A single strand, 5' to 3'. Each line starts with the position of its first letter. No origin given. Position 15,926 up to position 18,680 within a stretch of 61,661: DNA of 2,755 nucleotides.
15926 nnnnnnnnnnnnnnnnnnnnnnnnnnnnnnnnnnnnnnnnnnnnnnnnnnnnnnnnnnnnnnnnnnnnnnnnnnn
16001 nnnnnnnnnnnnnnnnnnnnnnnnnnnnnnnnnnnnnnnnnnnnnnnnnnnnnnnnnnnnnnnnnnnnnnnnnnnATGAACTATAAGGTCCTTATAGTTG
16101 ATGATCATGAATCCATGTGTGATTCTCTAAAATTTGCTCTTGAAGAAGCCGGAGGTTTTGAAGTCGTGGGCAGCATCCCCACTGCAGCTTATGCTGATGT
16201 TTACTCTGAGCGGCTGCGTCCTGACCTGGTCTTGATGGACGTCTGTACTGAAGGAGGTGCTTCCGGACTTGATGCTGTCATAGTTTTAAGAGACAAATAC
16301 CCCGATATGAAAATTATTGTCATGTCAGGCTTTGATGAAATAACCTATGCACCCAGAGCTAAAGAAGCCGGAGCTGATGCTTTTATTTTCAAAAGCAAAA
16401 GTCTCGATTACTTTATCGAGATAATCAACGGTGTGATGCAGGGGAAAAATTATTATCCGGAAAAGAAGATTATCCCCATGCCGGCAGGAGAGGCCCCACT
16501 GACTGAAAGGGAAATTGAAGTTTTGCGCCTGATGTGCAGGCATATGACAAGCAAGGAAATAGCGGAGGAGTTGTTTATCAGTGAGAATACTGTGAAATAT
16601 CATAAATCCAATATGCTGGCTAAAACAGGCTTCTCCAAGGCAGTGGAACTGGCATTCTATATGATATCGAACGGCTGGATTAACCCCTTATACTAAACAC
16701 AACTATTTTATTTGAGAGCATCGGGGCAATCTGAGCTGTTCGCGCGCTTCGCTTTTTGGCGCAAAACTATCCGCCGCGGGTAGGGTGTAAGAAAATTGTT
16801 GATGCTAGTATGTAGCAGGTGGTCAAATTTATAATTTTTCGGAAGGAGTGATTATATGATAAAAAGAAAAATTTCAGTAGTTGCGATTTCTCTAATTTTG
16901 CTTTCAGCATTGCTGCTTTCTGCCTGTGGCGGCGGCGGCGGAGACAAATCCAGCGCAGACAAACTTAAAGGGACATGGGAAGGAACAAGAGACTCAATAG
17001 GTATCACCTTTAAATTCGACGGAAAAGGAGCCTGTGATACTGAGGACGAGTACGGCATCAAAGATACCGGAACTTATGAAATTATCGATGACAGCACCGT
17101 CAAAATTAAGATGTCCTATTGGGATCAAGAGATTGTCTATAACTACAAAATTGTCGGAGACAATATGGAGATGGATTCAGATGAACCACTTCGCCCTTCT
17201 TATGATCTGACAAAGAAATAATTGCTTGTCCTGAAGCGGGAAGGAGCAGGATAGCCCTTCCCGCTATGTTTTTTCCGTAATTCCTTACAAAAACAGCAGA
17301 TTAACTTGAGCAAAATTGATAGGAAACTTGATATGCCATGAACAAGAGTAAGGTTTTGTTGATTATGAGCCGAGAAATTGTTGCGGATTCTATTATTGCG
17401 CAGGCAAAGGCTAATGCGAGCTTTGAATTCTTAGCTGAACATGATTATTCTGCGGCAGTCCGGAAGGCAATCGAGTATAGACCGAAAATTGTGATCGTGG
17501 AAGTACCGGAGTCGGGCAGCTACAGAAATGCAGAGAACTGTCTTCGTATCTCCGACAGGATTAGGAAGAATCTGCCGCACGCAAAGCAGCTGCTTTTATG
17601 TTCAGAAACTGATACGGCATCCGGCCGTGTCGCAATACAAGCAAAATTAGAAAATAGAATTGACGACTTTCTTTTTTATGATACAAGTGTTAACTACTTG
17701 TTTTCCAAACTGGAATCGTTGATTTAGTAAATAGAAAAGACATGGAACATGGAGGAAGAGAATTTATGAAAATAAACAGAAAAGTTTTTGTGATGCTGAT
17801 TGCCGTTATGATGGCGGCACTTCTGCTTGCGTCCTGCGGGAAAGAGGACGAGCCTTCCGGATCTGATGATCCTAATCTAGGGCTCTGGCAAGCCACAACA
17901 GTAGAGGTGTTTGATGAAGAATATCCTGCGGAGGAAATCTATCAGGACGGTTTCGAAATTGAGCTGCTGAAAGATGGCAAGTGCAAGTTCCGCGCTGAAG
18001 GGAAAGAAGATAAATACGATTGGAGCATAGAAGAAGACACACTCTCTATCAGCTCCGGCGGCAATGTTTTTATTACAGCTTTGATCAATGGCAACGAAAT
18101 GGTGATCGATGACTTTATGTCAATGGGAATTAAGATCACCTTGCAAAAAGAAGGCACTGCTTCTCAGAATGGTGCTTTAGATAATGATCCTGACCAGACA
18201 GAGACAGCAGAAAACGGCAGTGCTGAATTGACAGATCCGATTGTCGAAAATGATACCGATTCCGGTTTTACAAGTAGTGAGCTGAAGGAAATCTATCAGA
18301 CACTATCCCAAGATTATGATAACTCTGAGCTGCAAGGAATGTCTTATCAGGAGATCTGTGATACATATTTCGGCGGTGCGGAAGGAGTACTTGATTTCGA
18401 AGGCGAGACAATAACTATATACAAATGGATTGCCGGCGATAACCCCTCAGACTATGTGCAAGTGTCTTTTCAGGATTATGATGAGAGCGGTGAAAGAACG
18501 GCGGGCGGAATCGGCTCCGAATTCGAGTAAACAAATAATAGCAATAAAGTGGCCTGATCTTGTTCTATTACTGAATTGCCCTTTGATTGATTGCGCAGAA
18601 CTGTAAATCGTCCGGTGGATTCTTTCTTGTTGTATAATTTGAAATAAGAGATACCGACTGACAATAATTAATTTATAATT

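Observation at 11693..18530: Atypical signalling locus: pseudo-receiver, lipoprotein-7TM pseudo-kinase, HisKA_3 kinase, NarL regulator and lipoprotein, plus a second pseudo-receiver/lipoprotein pair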

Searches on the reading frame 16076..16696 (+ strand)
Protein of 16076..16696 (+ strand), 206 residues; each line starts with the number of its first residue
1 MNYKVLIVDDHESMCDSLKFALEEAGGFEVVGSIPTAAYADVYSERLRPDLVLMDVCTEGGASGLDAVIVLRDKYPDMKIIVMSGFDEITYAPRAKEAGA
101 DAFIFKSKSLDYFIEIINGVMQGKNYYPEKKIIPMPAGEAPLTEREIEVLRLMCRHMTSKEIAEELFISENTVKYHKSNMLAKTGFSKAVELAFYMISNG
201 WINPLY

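Call 3: search_protein_families(library=pfam, proteins=[window:16076-16696:+], max_evalue=0.1)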
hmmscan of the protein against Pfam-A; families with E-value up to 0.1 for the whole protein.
window:16076-16696:+ (206 aa): 9 families
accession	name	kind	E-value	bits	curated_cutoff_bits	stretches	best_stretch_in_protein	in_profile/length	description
PF00072.30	Response_reg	-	1.5e-17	64.2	30.2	1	5-117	1-110/111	Response regulator receiver domain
PF00196.25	GerE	-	2.3e-17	62.8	23.5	1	141-195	2-56/57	Bacterial regulatory proteins, luxR family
PF08281.18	Sigma70_r4_2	-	0.00012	22.1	25.7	1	142-178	11-48/54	Sigma-70, region 4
PF04545.22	Sigma70_r4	-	0.00056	19.8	24.1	1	142-181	5-45/50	Sigma-70, region 4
PF13384.12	HTH_23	-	0.003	17.8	24.6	1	145-174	6-35/50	Homeodomain-like domain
PF04967.18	HTH_10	-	0.0047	17.1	23.1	1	155-176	22-43/53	HTH DNA binding domain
PF13412.12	HTH_24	-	0.0072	16.3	21.9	1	154-176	13-37/48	Winged helix-turn-helix DNA-binding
PF12840.13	HTH_20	-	0.042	14.3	27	1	157-176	19-38/51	Helix-turn-helix domain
PF13556.12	HTH_30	-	0.094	13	27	0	148-175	3-31/59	PucR C-terminal helix-turn-helix domain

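Call 4: search_protein_families(library=ncbifam, proteins=[window:16076-16696:+], max_evalue=0.1)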
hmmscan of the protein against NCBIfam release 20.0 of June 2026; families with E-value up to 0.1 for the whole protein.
window:16076-16696:+ (206 aa): 84 families (the best 25 are shown)
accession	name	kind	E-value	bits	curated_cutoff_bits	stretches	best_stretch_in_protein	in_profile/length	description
NF011896.0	PRK15369.1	equivalog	6.4e-31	107.6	242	1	1-194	2-202/211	two component system response regulator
NF052445.1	RespRegMctR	equivalog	3.3e-30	105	300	1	4-200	3-203/205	two-component system response regulator MctR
NF047785.1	respo_reg_MadR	equivalog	3.2e-26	92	300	1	4-195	2-202/209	MadR family response regulator transcription factor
NF041830.1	RR_TF_ErdR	exception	9.7e-24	84.3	390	1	3-187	2-196/213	response regulator transcription factor ErdR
NF007708.0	PRK10403.1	equivalog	1.7e-23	83.2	343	1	2-185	6-197/215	nitrate/nitrite response regulator protein NarP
NF007403.0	PRK09935.1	equivalog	2.9e-21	76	271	1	5-196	6-204/210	fimbria biosynthesis transcriptional regulator FimZ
NF007935.0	PRK10651.1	equivalog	3.3e-21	75.4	250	1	4-197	8-211/216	two-component system response regulator NarL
NF007018.1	PRK09483.1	equivalog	9.2e-21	74.5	280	1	4-202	3-209/217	UvrY/SirA/GacA family response regulator transcription factor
NF007419.0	PRK09958.1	equivalog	4.9e-19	68.7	251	1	5-194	3-196/204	acid-sensing system DNA-binding response regulator EvgA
NF006900.1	PRK09390.1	equivalog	2.6e-18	66.3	255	1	3-188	5-189/203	response regulator FixJ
NF007685.0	PRK10360.1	equivalog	9.6e-18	64.7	258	1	52-198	51-194/196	response regulator transcription factor UhpA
NF052366.1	photon_PedR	equivalog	2.7e-11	43.5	120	1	142-201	3-62/74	photosynthetic electron transport-dependent transcriptional regulator PedR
NF033791.1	ActR_PrrA_rreg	equivalog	1.6e-10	41.2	250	1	4-138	3-131/173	ActR/PrrA/RegA family redox response regulator transcription factor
NF008098.0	PRK10840.1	equivalog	2.1e-10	40.4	235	1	2-198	3-207/216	response regulator transcription factor RcsB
NF040534.1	resp_reg_YycF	equivalog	1.2e-09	37.8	340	1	4-114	2-108/231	response regulator YycF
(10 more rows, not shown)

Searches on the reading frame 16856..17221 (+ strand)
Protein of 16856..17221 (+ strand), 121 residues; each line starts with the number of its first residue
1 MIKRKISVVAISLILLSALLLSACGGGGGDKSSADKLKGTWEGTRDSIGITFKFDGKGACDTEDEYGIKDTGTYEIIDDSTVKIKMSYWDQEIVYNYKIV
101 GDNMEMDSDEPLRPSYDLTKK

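Call 3: search_protein_families(library=pfam, proteins=[window:16856-17221:+], max_evalue=0.1)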
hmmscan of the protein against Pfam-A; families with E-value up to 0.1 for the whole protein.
window:16856-17221:+ (121 aa): 1 family
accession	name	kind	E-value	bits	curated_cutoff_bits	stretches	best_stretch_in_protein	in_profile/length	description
PF18692.7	DUF5640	-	3.4e-09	36.9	28.5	1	35-108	1-72/85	Family of unknown function (DUF5640)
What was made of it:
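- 16856..17221 (+): E: small DUF5640 (lipocalin-like) lipoprotein, a probable regulon member. Pfam DUF5640 3.4e-09 (call 3).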

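Call 4: search_protein_families(library=ncbifam, proteins=[window:16856-17221:+], max_evalue=0.1)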
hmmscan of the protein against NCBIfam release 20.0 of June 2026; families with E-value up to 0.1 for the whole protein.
window:16856-17221:+ (121 aa): 5 families
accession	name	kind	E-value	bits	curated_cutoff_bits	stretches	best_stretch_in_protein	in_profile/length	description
NF058595.1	invert_tail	domain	0.00025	21.4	37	1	4-44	52-90/113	lipo-invert putative C-terminal anchoring domain-containing protein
NF047847.2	SS_mature_LptM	equivalog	0.011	15.8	27.7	1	8-25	7-21/31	LPS translocon maturation chaperone LptM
NF033865.1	fusolisin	equivalog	0.019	13.1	999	1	3-39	2-40/1006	fusolisin family autotransporter serine protease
NF045774.1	cytochro_C551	exception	0.033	14.1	118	1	11-36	6-31/110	cytochrome c551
NF058647.1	lipo_LytA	equivalog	0.041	14.1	110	1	11-87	5-62/107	acidic lipoprotein LytA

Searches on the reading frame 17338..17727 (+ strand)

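Call 3: search_protein_families(library=pfam, proteins=[window:17338-17727:+], max_evalue=0.1)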
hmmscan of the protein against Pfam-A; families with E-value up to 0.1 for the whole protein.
window:17338-17727:+ (129 aa): 1 family
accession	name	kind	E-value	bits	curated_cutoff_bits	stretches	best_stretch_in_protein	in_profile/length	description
PF00195.25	Chal_sti_synt_N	-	0.031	14.2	27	0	45-117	145-216/225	Chalcone and stilbene synthases, N-terminal domain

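Call 4: search_protein_families(library=ncbifam, proteins=[window:17338-17727:+], max_evalue=0.1)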
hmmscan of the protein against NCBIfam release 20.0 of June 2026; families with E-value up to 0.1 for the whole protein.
window:17338-17727:+ (129 aa): 1 family
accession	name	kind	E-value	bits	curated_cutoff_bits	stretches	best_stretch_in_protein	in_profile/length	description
NF045914.1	RespRegNblR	equivalog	8.8e-05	22.2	300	1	3-115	6-108/228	response regulator transcription factor NblR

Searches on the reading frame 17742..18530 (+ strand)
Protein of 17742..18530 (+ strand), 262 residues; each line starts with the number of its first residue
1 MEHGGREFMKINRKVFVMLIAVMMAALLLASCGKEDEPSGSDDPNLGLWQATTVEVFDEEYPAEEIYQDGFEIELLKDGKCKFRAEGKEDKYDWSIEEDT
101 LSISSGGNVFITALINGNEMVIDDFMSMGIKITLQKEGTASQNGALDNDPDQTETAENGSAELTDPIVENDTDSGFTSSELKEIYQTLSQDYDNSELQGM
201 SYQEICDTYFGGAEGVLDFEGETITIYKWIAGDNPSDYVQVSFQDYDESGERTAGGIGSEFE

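Call 3: search_protein_families(library=pfam, proteins=[window:17742-18530:+], max_evalue=0.1)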
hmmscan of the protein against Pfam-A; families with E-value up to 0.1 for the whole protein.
window:17742-18530:+ (262 aa): 3 families
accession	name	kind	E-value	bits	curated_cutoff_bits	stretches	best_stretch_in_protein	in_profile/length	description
PF13648.12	Lipocalin_4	-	0.016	16.5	22.4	1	47-122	3-89/89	Lipocalin-like domain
PF15643.12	Tox-PL-2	-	0.018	15.7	25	1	91-131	53-94/103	Papain fold toxin 2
PF18692.7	DUF5640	-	0.031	14.6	28.5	1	77-104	21-48/85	Family of unknown function (DUF5640)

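Call 4: search_protein_families(library=ncbifam, proteins=[window:17742-18530:+], max_evalue=0.1)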
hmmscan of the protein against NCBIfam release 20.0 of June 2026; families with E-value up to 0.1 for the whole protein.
window:17742-18530:+ (262 aa): 2 families
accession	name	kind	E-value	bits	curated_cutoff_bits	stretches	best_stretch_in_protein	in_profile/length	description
NF047408.1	SA0632_fam_LP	equivalog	0.029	14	70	1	18-37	4-23/68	SA0632 family lipoprotein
NF045774.1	cytochro_C551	exception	0.073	13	118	0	18-51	5-32/110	cytochrome c551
